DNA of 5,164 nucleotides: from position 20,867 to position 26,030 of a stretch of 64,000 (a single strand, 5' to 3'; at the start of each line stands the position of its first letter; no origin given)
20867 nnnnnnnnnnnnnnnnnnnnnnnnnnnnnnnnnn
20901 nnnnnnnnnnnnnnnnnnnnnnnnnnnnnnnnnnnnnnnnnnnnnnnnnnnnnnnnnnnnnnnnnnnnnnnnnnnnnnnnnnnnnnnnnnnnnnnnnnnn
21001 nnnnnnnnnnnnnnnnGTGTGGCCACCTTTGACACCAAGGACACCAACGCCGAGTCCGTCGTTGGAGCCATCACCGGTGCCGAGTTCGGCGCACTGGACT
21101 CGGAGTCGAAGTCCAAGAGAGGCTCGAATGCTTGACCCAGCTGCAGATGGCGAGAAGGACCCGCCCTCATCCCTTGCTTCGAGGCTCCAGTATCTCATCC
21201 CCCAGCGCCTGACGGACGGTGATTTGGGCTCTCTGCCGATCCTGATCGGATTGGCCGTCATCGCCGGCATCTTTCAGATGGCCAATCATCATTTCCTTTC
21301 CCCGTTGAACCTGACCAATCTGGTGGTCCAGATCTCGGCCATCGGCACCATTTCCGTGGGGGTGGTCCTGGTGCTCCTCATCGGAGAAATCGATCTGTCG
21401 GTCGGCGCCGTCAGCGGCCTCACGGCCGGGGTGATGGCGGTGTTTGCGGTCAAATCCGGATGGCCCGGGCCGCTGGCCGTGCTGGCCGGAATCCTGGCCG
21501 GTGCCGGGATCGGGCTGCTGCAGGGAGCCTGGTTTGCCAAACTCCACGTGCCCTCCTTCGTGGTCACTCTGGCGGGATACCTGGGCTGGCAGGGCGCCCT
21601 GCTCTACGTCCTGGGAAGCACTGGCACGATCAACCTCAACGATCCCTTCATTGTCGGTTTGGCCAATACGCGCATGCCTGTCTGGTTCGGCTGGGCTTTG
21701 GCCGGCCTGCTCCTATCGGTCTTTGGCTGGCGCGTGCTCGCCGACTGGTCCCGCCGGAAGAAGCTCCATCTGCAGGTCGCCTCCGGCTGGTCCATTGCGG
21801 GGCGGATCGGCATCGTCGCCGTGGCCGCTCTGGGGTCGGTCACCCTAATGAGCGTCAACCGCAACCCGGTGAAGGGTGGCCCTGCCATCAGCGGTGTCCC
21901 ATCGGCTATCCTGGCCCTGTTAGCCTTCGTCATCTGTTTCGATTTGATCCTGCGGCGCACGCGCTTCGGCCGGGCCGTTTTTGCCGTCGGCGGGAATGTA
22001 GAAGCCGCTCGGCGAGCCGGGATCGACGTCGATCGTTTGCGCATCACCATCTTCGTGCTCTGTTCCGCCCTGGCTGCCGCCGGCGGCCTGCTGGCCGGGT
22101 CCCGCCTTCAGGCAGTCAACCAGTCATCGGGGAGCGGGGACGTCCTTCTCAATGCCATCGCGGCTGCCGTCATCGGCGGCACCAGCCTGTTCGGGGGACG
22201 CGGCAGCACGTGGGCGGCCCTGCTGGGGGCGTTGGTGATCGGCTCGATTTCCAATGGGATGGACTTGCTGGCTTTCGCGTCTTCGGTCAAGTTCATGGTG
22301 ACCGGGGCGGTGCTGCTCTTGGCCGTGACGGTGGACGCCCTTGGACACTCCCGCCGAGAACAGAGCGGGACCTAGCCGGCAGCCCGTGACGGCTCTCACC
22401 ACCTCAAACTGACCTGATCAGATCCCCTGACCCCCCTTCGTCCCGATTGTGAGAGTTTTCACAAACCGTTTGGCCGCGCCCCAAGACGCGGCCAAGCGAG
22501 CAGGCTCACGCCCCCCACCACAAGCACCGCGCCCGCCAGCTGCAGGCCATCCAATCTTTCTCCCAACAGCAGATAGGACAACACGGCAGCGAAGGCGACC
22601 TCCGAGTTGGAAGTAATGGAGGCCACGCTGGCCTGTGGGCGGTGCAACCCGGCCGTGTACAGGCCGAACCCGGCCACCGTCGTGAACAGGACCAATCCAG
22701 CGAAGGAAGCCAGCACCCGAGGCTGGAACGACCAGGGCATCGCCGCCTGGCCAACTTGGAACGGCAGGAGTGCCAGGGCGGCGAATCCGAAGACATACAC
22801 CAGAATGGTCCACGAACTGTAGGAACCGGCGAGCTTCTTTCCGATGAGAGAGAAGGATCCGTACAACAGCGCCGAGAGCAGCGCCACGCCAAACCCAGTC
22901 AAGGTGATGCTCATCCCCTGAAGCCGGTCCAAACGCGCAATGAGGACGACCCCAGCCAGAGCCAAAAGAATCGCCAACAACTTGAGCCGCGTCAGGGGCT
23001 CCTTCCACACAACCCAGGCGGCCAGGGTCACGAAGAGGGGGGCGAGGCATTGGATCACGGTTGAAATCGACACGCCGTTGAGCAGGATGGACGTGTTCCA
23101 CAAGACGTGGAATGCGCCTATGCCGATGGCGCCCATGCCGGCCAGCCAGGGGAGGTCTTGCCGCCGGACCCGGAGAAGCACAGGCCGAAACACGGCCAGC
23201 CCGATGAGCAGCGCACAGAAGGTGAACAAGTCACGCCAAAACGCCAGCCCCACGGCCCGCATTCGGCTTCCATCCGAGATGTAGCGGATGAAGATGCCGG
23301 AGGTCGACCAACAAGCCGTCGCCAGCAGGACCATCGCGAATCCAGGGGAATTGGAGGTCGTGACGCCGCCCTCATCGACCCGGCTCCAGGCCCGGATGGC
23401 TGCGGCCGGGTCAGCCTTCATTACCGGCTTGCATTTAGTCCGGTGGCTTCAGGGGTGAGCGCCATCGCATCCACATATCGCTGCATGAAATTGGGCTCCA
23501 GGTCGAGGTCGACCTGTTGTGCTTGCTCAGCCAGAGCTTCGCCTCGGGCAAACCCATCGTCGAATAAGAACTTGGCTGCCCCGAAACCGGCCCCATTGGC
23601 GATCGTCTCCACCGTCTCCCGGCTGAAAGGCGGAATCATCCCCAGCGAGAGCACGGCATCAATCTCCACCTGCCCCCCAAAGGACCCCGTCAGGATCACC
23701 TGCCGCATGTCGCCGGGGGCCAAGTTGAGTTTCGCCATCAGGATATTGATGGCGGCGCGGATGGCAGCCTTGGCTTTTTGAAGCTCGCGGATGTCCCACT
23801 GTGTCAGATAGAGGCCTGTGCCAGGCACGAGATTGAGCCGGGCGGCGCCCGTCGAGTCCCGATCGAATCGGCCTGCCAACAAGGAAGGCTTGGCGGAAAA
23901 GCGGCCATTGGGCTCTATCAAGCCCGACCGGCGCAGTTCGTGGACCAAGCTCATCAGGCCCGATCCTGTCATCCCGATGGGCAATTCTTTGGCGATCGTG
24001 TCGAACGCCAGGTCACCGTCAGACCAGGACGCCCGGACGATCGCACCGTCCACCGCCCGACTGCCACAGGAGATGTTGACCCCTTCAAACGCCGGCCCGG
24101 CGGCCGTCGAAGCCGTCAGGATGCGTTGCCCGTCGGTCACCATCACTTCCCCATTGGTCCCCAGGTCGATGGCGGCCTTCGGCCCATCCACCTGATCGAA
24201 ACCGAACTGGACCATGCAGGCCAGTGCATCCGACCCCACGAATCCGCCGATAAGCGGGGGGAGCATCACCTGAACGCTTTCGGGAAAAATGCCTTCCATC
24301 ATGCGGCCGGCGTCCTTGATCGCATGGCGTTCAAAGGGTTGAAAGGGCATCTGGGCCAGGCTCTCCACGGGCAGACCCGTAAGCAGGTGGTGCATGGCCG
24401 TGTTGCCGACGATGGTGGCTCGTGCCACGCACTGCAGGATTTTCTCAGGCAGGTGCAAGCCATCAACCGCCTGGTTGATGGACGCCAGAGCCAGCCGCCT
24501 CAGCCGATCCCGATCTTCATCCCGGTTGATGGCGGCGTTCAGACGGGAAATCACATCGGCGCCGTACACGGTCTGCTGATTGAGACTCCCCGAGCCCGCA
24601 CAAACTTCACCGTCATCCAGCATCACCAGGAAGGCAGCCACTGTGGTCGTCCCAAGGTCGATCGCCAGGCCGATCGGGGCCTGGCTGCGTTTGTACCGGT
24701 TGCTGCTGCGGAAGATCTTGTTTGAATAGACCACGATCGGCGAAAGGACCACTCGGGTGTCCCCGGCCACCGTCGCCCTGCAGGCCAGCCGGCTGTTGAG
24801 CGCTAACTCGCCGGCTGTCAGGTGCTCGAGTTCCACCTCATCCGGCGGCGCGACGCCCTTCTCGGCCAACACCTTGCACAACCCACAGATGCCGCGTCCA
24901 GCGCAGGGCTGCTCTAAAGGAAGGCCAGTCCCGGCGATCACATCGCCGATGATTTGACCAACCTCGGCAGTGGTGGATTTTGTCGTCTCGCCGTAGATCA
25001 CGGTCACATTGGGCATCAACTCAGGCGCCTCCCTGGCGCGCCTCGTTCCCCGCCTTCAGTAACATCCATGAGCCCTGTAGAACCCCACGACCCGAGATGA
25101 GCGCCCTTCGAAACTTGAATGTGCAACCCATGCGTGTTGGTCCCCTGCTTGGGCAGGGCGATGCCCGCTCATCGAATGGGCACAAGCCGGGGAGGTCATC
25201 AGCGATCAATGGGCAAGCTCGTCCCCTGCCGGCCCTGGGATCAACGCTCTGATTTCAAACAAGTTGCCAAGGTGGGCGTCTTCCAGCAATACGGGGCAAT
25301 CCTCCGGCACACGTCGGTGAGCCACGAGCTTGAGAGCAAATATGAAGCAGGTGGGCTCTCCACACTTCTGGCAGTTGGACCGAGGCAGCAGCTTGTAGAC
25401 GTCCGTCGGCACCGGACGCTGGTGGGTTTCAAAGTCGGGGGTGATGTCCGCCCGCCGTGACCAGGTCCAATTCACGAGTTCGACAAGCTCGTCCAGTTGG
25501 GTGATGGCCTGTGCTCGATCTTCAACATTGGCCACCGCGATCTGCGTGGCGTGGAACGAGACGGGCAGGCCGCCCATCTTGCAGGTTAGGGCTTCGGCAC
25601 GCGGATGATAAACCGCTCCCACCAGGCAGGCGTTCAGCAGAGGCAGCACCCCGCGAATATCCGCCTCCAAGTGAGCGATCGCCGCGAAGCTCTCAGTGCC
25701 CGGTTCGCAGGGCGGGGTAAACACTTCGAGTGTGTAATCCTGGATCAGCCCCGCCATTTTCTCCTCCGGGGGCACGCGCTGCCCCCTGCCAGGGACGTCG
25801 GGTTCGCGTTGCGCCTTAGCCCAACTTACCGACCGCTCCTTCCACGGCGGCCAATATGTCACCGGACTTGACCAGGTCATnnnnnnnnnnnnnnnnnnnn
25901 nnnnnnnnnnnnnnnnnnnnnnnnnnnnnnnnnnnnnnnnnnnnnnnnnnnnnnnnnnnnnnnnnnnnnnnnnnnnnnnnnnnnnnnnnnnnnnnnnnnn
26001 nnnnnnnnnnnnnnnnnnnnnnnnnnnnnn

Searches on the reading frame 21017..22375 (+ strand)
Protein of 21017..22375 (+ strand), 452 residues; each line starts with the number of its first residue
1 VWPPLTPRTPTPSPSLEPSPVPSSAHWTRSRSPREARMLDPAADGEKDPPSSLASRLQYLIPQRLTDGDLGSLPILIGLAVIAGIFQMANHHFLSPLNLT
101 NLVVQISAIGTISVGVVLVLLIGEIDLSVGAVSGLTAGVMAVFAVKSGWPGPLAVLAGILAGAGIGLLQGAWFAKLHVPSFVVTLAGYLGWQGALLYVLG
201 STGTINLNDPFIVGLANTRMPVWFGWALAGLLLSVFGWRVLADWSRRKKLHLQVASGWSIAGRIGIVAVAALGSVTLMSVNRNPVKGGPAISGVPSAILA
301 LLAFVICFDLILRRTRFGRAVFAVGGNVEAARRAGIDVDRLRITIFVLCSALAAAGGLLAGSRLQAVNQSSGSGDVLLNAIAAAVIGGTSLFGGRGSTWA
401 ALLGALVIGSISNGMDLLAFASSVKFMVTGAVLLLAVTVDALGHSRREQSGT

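Call 8: search_protein_families(library=pfam, proteins=[window:21017-22375:+])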
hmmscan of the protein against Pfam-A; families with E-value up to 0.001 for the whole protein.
window:21017-22375:+ (452 aa): 1 family
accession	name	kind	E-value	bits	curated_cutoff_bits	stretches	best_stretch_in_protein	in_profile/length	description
PF02653.21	BPD_transp_2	-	3.3e-30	105.6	26.8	1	99-437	2-269/269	Branched-chain amino acid transport system / permease component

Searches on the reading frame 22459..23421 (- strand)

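Call 8: search_protein_families(library=pfam, proteins=[window:22459-23421:-])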
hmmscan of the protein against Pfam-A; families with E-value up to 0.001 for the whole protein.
window:22459-23421:- (320 aa): 2 families
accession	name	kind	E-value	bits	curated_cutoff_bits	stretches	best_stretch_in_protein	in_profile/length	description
PF00892.27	EamA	-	6.1e-39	133.8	28.2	2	176-309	3-134/135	EamA-like transporter family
PF03151.22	TPT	-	3e-08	33.8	30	1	103-223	77-197/291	Triose-phosphate Transporter family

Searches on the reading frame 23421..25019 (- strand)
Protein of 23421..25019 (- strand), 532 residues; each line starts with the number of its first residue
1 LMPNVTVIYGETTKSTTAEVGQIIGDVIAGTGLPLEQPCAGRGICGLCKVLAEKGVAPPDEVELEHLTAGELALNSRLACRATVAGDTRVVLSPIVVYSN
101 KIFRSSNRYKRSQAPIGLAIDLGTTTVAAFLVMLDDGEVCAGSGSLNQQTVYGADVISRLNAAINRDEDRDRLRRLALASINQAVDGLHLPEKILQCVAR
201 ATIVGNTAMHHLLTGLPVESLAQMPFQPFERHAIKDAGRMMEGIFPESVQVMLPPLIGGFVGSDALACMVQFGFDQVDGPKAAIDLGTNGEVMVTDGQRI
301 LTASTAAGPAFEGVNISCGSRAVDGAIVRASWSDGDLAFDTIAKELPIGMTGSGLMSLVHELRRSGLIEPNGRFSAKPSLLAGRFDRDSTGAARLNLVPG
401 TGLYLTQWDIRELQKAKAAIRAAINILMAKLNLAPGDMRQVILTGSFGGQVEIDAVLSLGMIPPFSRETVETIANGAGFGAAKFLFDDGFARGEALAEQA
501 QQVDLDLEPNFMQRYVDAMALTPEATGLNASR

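Call 8: search_protein_families(library=pfam, proteins=[window:23421-25019:-])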
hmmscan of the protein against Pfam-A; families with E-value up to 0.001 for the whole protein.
window:23421-25019:- (532 aa): 3 families
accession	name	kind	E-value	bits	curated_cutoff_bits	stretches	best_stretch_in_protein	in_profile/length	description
PF14574.11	RACo_C_ter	-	3.2e-58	197.3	27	1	283-524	5-252/261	C-terminal domain of RACo the ASKHA domain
PF17651.6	Raco_middle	-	2.9e-37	128.2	26.8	1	117-276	2-162/163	RACo middle region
PF00111.32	Fer2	-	4.4e-05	23.8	21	1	15-84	9-76/77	2Fe-2S iron-sulfur cluster binding domain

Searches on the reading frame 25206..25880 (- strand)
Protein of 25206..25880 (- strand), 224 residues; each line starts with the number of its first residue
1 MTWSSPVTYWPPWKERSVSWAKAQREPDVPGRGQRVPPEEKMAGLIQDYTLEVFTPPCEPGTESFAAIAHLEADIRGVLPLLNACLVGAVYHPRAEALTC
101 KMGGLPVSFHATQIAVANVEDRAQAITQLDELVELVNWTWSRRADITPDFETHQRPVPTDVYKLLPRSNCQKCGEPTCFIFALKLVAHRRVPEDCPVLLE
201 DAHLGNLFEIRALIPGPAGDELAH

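Call 83: search_protein_families(library=pfam, max_evalue=0.01, proteins=[window:25206-25880:-])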
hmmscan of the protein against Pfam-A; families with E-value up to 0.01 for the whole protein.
window:25206-25880:- (224 aa): 1 family
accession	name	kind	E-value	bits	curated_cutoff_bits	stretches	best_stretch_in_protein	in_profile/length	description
PF04060.18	FeS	-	2.1e-11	43.8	23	1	165-197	1-33/33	Putative Fe-S cluster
